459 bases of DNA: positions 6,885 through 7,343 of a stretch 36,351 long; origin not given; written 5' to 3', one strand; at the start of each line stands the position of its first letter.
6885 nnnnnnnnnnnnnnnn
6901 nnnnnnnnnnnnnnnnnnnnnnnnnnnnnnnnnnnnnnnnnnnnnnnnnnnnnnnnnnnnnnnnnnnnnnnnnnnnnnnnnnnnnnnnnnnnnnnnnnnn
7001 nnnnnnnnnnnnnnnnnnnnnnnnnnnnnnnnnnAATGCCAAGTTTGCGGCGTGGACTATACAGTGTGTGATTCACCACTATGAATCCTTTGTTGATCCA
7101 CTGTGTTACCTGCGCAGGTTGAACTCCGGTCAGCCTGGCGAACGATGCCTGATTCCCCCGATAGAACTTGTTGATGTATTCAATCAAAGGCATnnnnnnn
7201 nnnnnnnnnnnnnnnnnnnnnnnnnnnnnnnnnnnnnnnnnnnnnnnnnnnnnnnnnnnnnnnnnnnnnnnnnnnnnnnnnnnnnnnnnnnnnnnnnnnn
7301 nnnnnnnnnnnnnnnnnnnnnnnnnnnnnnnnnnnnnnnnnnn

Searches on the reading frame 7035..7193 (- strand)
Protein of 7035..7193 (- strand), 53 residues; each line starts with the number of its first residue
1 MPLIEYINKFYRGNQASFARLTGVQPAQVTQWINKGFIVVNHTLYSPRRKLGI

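Call 3: search_protein_families(library=pfam, proteins=[window:7035-7193:-], max_evalue=10)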
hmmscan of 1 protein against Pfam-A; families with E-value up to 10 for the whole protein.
seq(53 aa): 4 families
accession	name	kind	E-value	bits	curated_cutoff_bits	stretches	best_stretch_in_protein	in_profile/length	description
PF15943.11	YdaS_toxin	-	0.0047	17.1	30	1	13-35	9-33/65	Bacterial toxin YdaS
PF00376.29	MerR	-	0.15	12.4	28.2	1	18-38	5-25/38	MerR family regulatory protein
PF13411.12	MerR_1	-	0.16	12.5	21.6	1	18-40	6-28/69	MerR HTH family regulatory protein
PF05193.26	Peptidase_M16_C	-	0.18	12.1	23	1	3-39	7-43/181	Peptidase M16 inactive domain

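Call 4: search_protein_families(library=ncbifam, proteins=[window:7035-7193:-], max_evalue=10)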
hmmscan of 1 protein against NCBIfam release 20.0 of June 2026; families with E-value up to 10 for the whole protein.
seq(53 aa): 2 families
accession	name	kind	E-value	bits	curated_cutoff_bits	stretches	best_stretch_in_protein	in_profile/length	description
NF007282.0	PRK09744.1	subfamily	0.14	12.5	130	1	11-33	9-31/75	DNA-binding transcriptional regulator DicC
NF001659.0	PRK00430.1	equivalog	0.17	12.7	99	1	2-27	61-86/98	DNA-binding transcriptional regulator Fis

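Call 5: search_protein_families(library=phrogs, proteins=[window:7035-7193:-], max_evalue=10)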
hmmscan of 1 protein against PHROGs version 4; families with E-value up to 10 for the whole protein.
seq(53 aa): 10 families
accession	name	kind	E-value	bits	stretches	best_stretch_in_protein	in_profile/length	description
phrog_10103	-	unknown function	1.1e-33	116.3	1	1-52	10-61/62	-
phrog_57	-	head and packaging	0.00059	20.7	1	14-41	14-41/199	terminase small subunit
phrog_35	-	transcription regulation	0.0016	19.5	1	1-38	76-111/181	transcriptional repressor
phrog_2136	-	unknown function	0.014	16.2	1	3-35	31-66/89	-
phrog_409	-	transcription regulation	0.019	16.5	1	9-35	22-47/127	transcriptional regulator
phrog_2474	-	transcription regulation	0.069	14.1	1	8-37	46-73/118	MerR-like transcriptional regulator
phrog_2856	-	transcription regulation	0.084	13.4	1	6-41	54-88/165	transcriptional regulator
phrog_575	-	integration and excision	0.085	14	1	17-39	18-40/71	Cox-like excisionase and repressor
phrog_1864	-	unknown function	0.21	12.5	1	16-38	24-46/73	-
phrog_35046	-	unknown function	0.29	12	1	25-50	14-40/80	-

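Call 12: find_homologous_proteins(query=window:7035-7193:-, max_evalue=0.001)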
Query seq(53 aa) (53 aa): 50 proteins with E <= 0.001 among 51 candidates.
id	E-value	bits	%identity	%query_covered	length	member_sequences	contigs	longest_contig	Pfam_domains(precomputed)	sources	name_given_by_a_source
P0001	8.5e-30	118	87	100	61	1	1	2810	-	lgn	-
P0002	6.4e-28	112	98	100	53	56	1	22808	-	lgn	-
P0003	2.7e-27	110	98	100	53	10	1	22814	-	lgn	-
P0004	1.2e-26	108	94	100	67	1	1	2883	-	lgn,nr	nr:hypothetical protein [Escherichia coli]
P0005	2.0e-25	104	92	100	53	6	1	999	-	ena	-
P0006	1.2e-24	102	98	92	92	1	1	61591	-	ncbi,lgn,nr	ncbi:hypothetical protein KXM28_004374 [Salmonella enterica]|nr:hypothetical protein [Salmonella ent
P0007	1.1e-23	99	85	100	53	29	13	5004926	-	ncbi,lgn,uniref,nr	ncbi:hypothetical protein WCU81_02135 [Pectobacterium atrosepticum]|uniref:hypothetical protein n=1 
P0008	6.8e-23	97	87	100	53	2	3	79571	-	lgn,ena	-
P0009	1.7e-22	95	83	100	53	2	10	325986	-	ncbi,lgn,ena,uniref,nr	ncbi:helix-turn-helix domain-containing protein [Klebsiella pneumoniae]|uniref:helix-turn-helix doma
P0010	2.9e-22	95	83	100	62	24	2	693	-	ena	-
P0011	3.0e-22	95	85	98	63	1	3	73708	-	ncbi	ncbi:hypothetical protein SNR72_002039, partial [Salmonella enterica subsp. enterica serovar Hadar]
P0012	3.3e-22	94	85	98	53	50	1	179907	-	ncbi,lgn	-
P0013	3.4e-22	94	85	98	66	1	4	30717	-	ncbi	ncbi:hypothetical protein DXM81_17190, partial [Salmonella enterica]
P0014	3.7e-22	94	85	98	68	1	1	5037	-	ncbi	ncbi:hypothetical protein CFSAN001092_17129, partial [Salmonella enterica subsp. enterica serovar Nc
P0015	5.7e-22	94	85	98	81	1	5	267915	-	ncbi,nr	ncbi:hypothetical protein D6S94_12270 [Salmonella enterica subsp. enterica serovar Bovismorbificans]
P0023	6.5e-20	87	80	96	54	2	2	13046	-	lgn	-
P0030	3.4e-17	79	75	96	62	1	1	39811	-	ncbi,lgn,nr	ncbi:helix-turn-helix domain-containing protein [Salmonella enterica]|nr:helix-turn-helix domain-con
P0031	4.0e-17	79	70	100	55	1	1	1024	-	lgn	-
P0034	1.4e-15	74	73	98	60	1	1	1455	-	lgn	-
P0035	1.7e-15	74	69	96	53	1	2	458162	-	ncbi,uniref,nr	ncbi:5-methyltetrahydropteroyltriglutamate--homocysteine methyltransferase [Pectobacterium odoriferu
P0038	5.3e-14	69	69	96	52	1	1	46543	-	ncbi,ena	-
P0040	4.4e-12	63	64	100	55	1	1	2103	-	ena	-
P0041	5.1e-12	63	65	92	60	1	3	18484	-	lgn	-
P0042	7.2e-12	62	64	100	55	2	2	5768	PF15943.12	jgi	-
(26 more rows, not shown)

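Call 13: search_dna_similar(query=window:7035-7193:-, collection=phages, mode=protein, max_evalue=0.001, max_rows=30)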
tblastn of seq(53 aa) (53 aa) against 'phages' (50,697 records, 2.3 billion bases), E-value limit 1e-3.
Records with a match: 10; places in all: 10; records where one place covers at least 80% of the query: 10.
Best place of each record, by identity: 60-80% 1; <60% 9.
By first word of the organism name: Erwinia 4; Cronobacter 2; Providencia 1; Yersinia 1; Enterobacter 1; Escherichia 1.
By host as written in the record: - 2; Cronobacter sakazakii 2; Erwinia persicina 2; Providencia stuartii 1; Yersinia enterocolitica serotype O:8 1; Enterobacter sp. 1; Escherichia coli 1.
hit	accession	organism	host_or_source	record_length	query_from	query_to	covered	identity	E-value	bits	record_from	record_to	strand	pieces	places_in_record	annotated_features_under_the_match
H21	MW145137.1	Providencia phage PSTNGR2lys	Providencia stuartii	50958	1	52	98%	63.5%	1e-16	76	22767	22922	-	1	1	hypothetical protein (x2)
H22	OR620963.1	Yersinia phage fHe-Yen8-01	Yersinia enterocolitica serotype O:8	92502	1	51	96%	54.9%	2e-12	64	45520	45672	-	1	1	hypothetical protein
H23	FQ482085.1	Erwinia phage phiEt88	-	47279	1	47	89%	57.4%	5e-11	61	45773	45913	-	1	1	none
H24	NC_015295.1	Erwinia phage phiEt88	-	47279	1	47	89%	57.4%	5e-11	61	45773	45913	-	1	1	none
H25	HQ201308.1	Cronobacter phage ENT47670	Cronobacter sakazakii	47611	1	51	96%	52.9%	5e-9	55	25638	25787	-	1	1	none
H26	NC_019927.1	Cronobacter phage ENT47670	Cronobacter sakazakii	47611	1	51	96%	52.9%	5e-9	55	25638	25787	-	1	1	none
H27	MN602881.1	Erwinia phage Midgardsormr38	Erwinia persicina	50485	1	51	96%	52.9%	5e-9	55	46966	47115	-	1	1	hypothetical protein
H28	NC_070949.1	Erwinia phage Midgardsormr38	Erwinia persicina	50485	1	51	96%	52.9%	5e-9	55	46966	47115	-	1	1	hypothetical protein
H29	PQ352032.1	Enterobacter phage phiT5282EW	Enterobacter sp.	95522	1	51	96%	43.1%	4e-7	49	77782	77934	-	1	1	hypothetical protein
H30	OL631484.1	Escherichia phage ECML-606-1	Escherichia coli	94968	1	51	96%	37.3%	2e-4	42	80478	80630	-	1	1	hypothetical protein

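Call 14: search_dna_similar(query=window:7035-7193:-, collection=plasmids, mode=protein, max_evalue=0.001, max_rows=40, rows=spread)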
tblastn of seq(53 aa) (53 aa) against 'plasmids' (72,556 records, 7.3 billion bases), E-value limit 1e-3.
Records with a match: 560; places in all: 570; records where one place covers at least 80% of the query: 544.
Best place of each record, by identity: >=99% 520; 95-99% 7; 90-95% 10; 80-90% 2; 60-80% 2; <60% 19.
By first word of the organism name: Escherichia 439; Salmonella 53; Shigella 32; Klebsiella 21; Citrobacter 3; Vibrio 3; Cronobacter 2; Serratia 2; Enterobacter 2; Kluyvera 1; and 2 more.
By predicted mobility (MOB-suite, as given by PLSDB): conjugative 521; mobilizable 22; non-mobilizable 17.
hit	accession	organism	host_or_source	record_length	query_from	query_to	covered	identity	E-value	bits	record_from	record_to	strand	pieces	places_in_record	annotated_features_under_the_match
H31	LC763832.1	Escherichia coli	Sus scrofa,cell culture,feces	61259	1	53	100%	100.0%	1e-28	112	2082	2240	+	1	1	none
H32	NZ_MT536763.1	Escherichia coli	-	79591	1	53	100%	100.0%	1e-28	111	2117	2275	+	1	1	none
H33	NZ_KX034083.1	Escherichia coli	-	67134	1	53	100%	100.0%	1e-28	111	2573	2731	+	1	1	none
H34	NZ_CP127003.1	Escherichia coli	mixed culture,pork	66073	1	53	100%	100.0%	1e-28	111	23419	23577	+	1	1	none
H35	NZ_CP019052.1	Escherichia coli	Homo sapiens,Rectal Swab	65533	1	53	100%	100.0%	1e-28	111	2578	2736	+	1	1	none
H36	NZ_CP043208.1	Escherichia coli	mouse gut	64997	1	53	100%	100.0%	1e-28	111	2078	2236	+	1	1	none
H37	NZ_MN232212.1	Escherichia fergusonii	-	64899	1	53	100%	100.0%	1e-28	111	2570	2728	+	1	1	none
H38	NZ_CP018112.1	Escherichia coli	Homo sapiens,clinical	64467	1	53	100%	100.0%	1e-28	111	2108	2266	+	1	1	none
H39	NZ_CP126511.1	Escherichia coli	chicken manure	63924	1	53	100%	100.0%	1e-28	111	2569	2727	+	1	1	none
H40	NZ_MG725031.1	Escherichia coli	chicken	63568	1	53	100%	100.0%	1e-28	111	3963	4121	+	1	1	none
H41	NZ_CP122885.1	Escherichia coli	Sus scrofa,feces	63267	1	53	100%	100.0%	1e-28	111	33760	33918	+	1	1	none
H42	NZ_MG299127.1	Shigella sonnei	Homo sapiens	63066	1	53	100%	100.0%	1e-28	111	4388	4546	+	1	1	none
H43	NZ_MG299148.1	Shigella sonnei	Homo sapiens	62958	1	53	100%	100.0%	1e-28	111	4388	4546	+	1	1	none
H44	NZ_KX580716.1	Escherichia coli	-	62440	1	53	100%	100.0%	1e-28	111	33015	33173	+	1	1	none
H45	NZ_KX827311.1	Shigella sonnei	-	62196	1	53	100%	100.0%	1e-28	111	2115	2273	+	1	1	none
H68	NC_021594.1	Serratia plymuthica 4Rx13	-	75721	1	51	96%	62.7%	4e-12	65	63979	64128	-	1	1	hypothetical protein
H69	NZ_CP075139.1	Salmonella enterica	environmental,pond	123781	1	52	98%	50.0%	9e-11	61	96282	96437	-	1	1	hypothetical protein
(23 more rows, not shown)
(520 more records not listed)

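Call 15: get_annotated_region(hit=H21, flank=3500)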
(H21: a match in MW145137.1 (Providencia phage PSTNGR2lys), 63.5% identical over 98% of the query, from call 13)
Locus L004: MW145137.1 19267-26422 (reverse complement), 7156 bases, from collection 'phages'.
description: Providencia phage PSTNGR2lys, complete genome.
organism: Providencia phage PSTNGR2lys (NCBI taxid 2783543)
taxonomy: Viruses; Duplodnaviria; Heunggongvirae; Uroviricota; Caudoviricetes
host: Providencia stuartii; source: sewage sample; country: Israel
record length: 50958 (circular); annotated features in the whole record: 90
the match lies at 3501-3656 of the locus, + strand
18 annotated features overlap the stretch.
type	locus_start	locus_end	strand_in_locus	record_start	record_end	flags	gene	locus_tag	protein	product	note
CDS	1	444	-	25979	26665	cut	-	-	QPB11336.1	hypothetical protein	-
CDS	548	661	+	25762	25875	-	-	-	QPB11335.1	hypothetical protein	-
CDS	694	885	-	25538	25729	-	-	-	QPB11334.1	hypothetical protein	-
CDS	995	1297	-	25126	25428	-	-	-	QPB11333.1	hypothetical protein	-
CDS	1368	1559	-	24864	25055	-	-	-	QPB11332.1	hypothetical protein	-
CDS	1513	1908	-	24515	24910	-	-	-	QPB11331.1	hypothetical protein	-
CDS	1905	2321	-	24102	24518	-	-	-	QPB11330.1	hypothetical protein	-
CDS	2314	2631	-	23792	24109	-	-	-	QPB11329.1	holin/antiholin component S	-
CDS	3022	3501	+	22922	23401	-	-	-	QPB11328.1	hypothetical protein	-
CDS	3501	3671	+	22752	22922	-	-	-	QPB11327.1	hypothetical protein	-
CDS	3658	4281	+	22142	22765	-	-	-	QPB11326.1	hypothetical protein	-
CDS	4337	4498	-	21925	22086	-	-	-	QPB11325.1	hypothetical protein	-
CDS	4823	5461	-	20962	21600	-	-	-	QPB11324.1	hypothetical protein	-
CDS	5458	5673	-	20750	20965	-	-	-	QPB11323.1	hypothetical protein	-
CDS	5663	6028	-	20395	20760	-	-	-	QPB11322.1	holliday junction resolvase / crossover junction endodeoxyribonuclease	Holliday junction resolvase / Crossover junction endodeoxyribonuclease rusA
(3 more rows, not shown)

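Call 16: get_annotated_region(hit=H22, flank=3500)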
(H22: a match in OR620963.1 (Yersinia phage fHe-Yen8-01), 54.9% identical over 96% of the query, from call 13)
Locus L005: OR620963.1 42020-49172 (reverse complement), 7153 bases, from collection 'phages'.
description: Yersinia phage fHe-Yen8-01, complete genome.
organism: Yersinia phage fHe-Yen8-01 (NCBI taxid 3080769)
taxonomy: Viruses; Duplodnaviria; Heunggongvirae; Uroviricota; Caudoviricetes
host: Yersinia enterocolitica serotype O:8; source: sewage; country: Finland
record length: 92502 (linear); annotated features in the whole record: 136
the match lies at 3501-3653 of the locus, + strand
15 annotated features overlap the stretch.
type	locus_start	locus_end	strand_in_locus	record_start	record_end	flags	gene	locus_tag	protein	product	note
CDS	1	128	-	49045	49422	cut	-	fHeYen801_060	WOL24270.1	hypothetical protein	-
CDS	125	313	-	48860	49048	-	-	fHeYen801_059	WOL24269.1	hypothetical protein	-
CDS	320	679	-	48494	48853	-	-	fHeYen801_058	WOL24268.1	hypothetical protein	-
CDS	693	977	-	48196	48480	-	-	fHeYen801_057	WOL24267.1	hypothetical protein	-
CDS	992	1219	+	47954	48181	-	-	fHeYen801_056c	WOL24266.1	hypothetical protein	-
CDS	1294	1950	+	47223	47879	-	-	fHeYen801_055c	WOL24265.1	hypothetical protein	-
CDS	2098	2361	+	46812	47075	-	-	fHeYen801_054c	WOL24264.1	hypothetical protein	-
CDS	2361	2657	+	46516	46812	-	-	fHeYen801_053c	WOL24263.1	hypothetical protein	-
CDS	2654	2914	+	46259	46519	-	-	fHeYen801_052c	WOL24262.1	hypothetical protein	-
CDS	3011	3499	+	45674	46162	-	-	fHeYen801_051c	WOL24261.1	hypothetical protein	-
CDS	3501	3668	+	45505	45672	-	-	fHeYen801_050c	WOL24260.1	hypothetical protein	-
CDS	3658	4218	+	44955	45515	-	-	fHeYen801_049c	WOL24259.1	hypothetical protein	-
CDS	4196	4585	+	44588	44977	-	-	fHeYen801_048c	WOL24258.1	particle associated protein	-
CDS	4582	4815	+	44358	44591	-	-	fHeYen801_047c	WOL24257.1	hypothetical protein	-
CDS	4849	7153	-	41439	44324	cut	-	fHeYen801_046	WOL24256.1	DNA primase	phage particle associated protein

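Call 17: get_annotated_region(hit=H24, flank=3500)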
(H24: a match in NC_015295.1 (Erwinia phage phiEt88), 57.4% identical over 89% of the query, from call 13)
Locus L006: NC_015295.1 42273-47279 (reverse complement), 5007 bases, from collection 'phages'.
description: Erwinia phage phiEt88, complete genome.
organism: Erwinia phage phiEt88 (NCBI taxid 925984)
taxonomy: Viruses; Duplodnaviria; Heunggongvirae; Uroviricota; Caudoviricetes
host: -; source: -; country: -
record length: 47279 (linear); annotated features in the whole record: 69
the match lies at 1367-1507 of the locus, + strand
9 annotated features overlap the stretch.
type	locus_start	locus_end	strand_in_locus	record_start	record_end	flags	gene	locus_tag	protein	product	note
CDS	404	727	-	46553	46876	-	hol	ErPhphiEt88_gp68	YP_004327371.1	holin/anti-holin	-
CDS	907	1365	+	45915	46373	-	-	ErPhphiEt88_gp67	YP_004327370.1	hypothetical protein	-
CDS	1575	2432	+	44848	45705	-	-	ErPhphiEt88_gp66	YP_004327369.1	hypothetical protein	-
tRNA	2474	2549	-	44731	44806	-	tRNA-Phe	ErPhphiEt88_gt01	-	tRNA-Phe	tRNAscan-SE-score 47.45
CDS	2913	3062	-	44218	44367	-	-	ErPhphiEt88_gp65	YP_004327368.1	hypothetical protein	-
CDS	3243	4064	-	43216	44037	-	-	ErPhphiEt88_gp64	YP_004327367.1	anti-termination protein Q-like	-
CDS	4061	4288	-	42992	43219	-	-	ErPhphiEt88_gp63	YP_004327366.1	hypothetical protein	-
CDS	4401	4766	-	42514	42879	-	rusA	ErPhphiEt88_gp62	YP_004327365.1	crossover junction endodeoxyribonuclease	-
CDS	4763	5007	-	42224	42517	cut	-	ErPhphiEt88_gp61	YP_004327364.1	HNH endonuclease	-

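Call 18: get_annotated_region(hit=H26, flank=3500)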
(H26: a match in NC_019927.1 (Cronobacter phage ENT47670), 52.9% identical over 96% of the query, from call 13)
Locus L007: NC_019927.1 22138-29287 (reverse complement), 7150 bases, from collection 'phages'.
description: Cronobacter phage ENT47670, complete genome.
organism: Cronobacter phage ENT47670 (NCBI taxid 984186)
taxonomy: Viruses; Duplodnaviria; Heunggongvirae; Uroviricota; Caudoviricetes
host: Cronobacter sakazakii; source: -; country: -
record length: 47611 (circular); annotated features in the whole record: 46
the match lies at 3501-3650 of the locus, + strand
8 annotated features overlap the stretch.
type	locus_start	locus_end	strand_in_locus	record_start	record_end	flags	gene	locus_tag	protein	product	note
CDS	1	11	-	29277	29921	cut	-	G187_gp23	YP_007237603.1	transposase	-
CDS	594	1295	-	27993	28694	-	-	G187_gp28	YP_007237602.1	anti-repressor Ant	-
CDS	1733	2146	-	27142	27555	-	-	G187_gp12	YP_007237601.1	Rz-like spanin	-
CDS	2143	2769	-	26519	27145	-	-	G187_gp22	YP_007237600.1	endolysin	-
CDS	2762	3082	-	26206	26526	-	-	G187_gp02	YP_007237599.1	holin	-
CDS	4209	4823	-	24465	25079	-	-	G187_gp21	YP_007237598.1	anti-termination protein Q-like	-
CDS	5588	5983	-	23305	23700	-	-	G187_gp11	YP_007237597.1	RusA family crossover junction endodeoxyribonuclease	-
CDS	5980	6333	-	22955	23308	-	-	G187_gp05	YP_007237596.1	HNH endonuclease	-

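Call 19: search_protein_families(library=pfam, proteins=[L004:3022-3501:+, L004:3658-4281:+, L005:3011-3499:+, L005:3658-4218:+, L006:907-1365:+, L006:1575-2432:+, L004:3501-3671:+], max_evalue=0.01)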
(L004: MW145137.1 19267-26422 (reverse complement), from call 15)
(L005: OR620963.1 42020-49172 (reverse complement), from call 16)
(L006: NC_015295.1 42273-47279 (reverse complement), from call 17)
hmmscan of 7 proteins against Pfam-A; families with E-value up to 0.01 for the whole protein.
L004:3022-3501:+ (159 aa): 0 families

L004:3658-4281:+ (207 aa): 0 families

L005:3011-3499:+ (162 aa): 0 families

L005:3658-4218:+ (186 aa): 0 families

L006:907-1365:+ (152 aa): 0 families

L006:1575-2432:+ (285 aa): 5 families
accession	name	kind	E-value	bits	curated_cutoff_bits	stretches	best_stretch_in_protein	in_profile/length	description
PF12728.13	HTH_17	-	2.3e-05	25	27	0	134-163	3-31/51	Helix-turn-helix domain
PF06056.18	Terminase_5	-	0.0013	19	20.3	0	186-218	13-45/58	Putative ATPase subunit of terminase (gpP-like)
PF13936.12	HTH_38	-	0.0072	16.5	27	0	190-204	24-38/44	Helix-turn-helix domain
PF00376.29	MerR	-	0.0073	16.5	28.2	0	134-170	1-38/38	MerR family regulatory protein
PF13411.12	MerR_1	-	0.0086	16.6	21.6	0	134-170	2-38/69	MerR HTH family regulatory protein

L004:3501-3671:+ (56 aa): 3 families
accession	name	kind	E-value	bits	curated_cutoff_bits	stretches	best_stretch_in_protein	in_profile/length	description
PF15943.11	YdaS_toxin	-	5.4e-05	23.4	30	1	13-35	9-32/65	Bacterial toxin YdaS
PF01381.28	HTH_3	-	0.002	18.6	23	1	13-34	10-31/55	Helix-turn-helix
PF13518.12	HTH_28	-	0.0041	17.6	25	1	13-35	13-35/52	Helix-turn-helix domain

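Call 20: search_protein_families(library=phrogs, proteins=[L004:3022-3501:+, L004:3658-4281:+, L005:3011-3499:+, L005:3658-4218:+, L006:907-1365:+, L006:1575-2432:+, L004:3501-3671:+], max_evalue=0.001)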
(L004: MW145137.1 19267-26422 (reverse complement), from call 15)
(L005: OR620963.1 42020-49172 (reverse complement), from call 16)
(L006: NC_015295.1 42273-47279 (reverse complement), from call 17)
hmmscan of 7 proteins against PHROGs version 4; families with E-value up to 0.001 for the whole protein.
L004:3022-3501:+ (159 aa): 1 family
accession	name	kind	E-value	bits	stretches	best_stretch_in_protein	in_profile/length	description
phrog_11282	-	unknown function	4.4e-16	60.5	1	4-153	4-152/156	-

L004:3658-4281:+ (207 aa): 1 family
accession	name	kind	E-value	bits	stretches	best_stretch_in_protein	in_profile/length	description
phrog_374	-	DNA, RNA and nucleotide metabolism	1.2e-07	31.9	1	1-33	193-230/617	HNH endonuclease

L005:3011-3499:+ (162 aa): 1 family
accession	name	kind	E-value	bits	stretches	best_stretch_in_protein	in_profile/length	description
phrog_11282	-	unknown function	6.4e-47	160.7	1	1-161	1-153/156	-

L005:3658-4218:+ (186 aa): 2 families
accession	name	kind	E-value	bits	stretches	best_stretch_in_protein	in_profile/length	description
phrog_3451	-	unknown function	1.6e-19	71.5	1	2-179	106-282/287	-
phrog_13202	-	unknown function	7.1e-05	23.8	1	33-147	30-132/179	-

L006:907-1365:+ (152 aa): 1 family
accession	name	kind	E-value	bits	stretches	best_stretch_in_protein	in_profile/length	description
phrog_11282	-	unknown function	7.4e-70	235.2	1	1-151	1-153/156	-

L006:1575-2432:+ (285 aa): 1 family
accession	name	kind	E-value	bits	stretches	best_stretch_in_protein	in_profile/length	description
phrog_3377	-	DNA, RNA and nucleotide metabolism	0.00084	20.2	0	220-260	90-129/196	HNH endonuclease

L004:3501-3671:+ (56 aa): 2 families
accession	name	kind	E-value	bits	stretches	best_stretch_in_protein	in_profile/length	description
phrog_10103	-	unknown function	7.7e-21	75.1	1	1-51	10-60/62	-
phrog_35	-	transcription regulation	0.00015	22.9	1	1-38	76-111/181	transcriptional repressor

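Call 27: find_encoding_contigs(protein=P0007, flank=5000, max_places=4)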
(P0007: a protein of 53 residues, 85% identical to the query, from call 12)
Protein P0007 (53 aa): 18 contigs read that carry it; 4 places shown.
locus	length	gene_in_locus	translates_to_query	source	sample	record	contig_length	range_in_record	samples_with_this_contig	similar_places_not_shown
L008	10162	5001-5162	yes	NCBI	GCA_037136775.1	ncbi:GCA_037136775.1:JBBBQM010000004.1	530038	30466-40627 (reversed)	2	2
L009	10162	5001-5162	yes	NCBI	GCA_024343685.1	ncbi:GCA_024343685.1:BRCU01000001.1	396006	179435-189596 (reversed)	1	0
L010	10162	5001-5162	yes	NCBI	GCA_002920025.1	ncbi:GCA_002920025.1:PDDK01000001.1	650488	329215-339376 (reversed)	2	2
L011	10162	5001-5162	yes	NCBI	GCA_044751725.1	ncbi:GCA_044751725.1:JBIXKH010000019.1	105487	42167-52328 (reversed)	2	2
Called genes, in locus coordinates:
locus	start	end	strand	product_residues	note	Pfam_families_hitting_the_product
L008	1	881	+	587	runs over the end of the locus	PF02624:YcaO, PF18381:YcaO_C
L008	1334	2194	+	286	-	PF01226:Form_Nir_trans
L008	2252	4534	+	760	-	PF02901:PFL-like, PF01228:Gly_radical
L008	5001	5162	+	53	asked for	-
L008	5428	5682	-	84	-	-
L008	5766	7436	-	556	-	-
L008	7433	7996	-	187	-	PF25759:HP1_ORF34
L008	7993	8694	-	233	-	-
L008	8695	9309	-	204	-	PF28596:Caudo_TAP_N, PF02413:Caudo_TAP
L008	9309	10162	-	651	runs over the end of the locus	PF12571:Phage_tail_fib, PF07484:Collar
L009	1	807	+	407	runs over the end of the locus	PF01047:MarR, PF00480:ROK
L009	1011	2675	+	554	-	PF12481:DUF3700, PF13522:GATase_6, PF13537:GATase_7, PF00733:Asn_synthase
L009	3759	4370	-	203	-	PF02498:Bro-N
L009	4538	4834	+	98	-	PF03869:Arc, PF05534:HicB (faint)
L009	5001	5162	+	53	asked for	-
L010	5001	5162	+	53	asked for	-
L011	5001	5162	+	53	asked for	-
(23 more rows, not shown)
